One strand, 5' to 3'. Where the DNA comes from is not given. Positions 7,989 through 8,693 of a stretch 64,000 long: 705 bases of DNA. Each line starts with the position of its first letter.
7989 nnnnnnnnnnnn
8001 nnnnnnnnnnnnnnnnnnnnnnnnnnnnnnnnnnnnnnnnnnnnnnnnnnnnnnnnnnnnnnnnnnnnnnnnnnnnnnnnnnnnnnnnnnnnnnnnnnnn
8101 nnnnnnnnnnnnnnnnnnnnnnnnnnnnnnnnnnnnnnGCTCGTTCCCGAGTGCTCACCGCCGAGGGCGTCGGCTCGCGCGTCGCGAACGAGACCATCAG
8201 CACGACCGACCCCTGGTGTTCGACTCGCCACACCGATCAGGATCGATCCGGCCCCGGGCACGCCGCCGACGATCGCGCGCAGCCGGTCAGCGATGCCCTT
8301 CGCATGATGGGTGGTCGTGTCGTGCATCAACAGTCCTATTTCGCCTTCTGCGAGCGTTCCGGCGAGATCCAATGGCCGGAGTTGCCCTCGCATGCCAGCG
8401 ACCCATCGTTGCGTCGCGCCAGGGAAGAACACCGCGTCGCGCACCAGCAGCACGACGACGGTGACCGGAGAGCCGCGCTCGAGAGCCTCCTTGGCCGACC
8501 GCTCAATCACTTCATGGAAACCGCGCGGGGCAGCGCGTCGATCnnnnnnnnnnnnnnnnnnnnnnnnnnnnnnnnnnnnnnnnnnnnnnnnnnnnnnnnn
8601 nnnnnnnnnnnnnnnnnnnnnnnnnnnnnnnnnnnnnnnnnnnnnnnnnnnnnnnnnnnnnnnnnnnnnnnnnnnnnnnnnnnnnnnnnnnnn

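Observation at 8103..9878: Degenerate GGDEF protein that keeps the I-site: candidate c-di-GMP receptor co-transcribed with a PilZ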

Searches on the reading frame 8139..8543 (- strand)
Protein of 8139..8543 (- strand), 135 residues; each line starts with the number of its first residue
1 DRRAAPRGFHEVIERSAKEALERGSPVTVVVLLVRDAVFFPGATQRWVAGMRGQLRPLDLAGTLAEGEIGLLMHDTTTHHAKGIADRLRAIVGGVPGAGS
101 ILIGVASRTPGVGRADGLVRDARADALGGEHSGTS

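Call 30: predict_structure(alignment_id=A2)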
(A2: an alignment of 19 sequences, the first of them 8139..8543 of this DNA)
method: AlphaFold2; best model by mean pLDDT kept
length: 135 residues; sequences in the alignment: 19
mean_pLDDT: 83.4   pTM: 0.80
mean pLDDT of the five models: 83.4, 82.1, 81.7, 81.4, 81.3
residues with pLDDT >= 90: 65; 70-90: 50; 50-70: 9; < 50: 11
segments of 3 or more residues with pLDDT < 50: 1-5, 130-135
pLDDT, mean of each block of 10 residues (from residue 1): 60 94 94 86 88 90 92 89 85 68 92 85 84 36
secondary structure, 60 per line:
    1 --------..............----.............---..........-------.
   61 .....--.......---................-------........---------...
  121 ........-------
elements in order: H9-22 E27-34 H35-39 H43-52 E60-65 E68-74 H78-93 E101-108 H118-128
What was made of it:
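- On GGDEF domain superfamily (PF00990 fold): The domain model has pLDDT 83.4 (call 30).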

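Call 35: fold_search(model_id=the predicted structure, library=pdb)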
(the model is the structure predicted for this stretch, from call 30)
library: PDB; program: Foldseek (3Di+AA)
matches with E <= 10: 1377; with E <= 0.001: 79
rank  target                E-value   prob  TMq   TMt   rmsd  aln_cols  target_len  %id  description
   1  8wcn_A                3.0e-07  1.00  0.68  0.28   4.4       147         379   25  Cryo-EM structure of PAO1-ImcA with GMPCPP (released 2024-03-13)
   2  9g85_C                1.4e-06  1.00  0.70  0.24   4.6       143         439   20  Structure of Response regulator PleD in complex with c-diGMP and ppGpp (released 2025-08-06)
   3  6tts_A                2.1e-06  1.00  0.71  0.58   3.5       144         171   19  Crystal structure of the GGDEF domain of DgcB from Caulobacter crescentus in complex with c-di-GMP (released 2021-01-13)
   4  9g85_A                2.3e-06  1.00  0.70  0.24   4.3       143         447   20  Structure of Response regulator PleD in complex with c-diGMP and ppGpp (released 2025-08-06)
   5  9g85_B                2.4e-06  1.00  0.67  0.23   4.7       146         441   21  Structure of Response regulator PleD in complex with c-diGMP and ppGpp (released 2025-08-06)
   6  3i5a                  2.6e-06  1.00  0.73  0.34   3.5       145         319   24  Crystal structure of full-length WpsR from Pseudomonas syringae (released 2009-08-18)
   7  6et7_B                3.3e-06  1.00  0.72  0.17   3.5       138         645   18  Activated heterodimer of the bacteriophytochrome regulated diguanylyl cyclase variant - S505V A526V - from Idiomarina  (released 2018-06-13)
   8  5llx_A                3.3e-06  1.00  0.71  0.17   3.5       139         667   19  Bacteriophytochrome activated diguanylyl cyclase from Idiomarina species A28L with GTP bound (released 2017-03-15)
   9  9g85_D                4.1e-06  1.00  0.70  0.24   4.3       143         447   20  Structure of Response regulator PleD in complex with c-diGMP and ppGpp (released 2025-08-06)
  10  5llw_A                6.0e-06  1.00  0.69  0.16   3.5       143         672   18  Bacteriophytochrome activated diguanylyl cyclase from Idiomarina species A28L (released 2017-03-15)
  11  3bre_A                6.4e-06  1.00  0.71  0.33   3.8       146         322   20  Crystal Structure of P.aeruginosa PA3702 (released 2008-04-01)
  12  8wcn_B                6.4e-06  1.00  0.64  0.26   3.7       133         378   26  Cryo-EM structure of PAO1-ImcA with GMPCPP (released 2024-03-13)
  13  7e6g_B                7.3e-06  1.00  0.70  0.39   4.0       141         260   20  Crystal structure of diguanylate cyclase SiaD in complex with its activator SiaC from Pseudomonas aeruginosa (released 2021-09-22)
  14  5llx_B                7.8e-06  1.00  0.72  0.17   3.3       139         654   19  Bacteriophytochrome activated diguanylyl cyclase from Idiomarina species A28L with GTP bound (released 2017-03-15)
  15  4urs_A                8.3e-06  1.00  0.67  0.57   4.0       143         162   17  Crystal Structure of GGDEF domain from T.maritima (released 2014-10-08)
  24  9g86_A                1.3e-05  1.00  0.70  0.24   4.2       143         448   20  Structure of Response regulator PleD in complex with c-diGMP and pppGpp (released 2025-08-06)
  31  9g86_B                1.7e-05  1.00  0.69  0.24   4.3       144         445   21  Structure of Response regulator PleD in complex with c-diGMP and pppGpp (released 2025-08-06)
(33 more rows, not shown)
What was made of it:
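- On GGDEF domain superfamily (PF00990 fold): The top 50 Foldseek PDB hits are all GGDEF domains, TMq 0.59-0.73 (call 35).
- The domain model has pLDDT 83 and its top 50 Foldseek hits are all GGDEF domains (calls 30, 35). PleD structures with ppGpp or pppGpp bound exist among the hits (9g85, 9g86, call 35).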
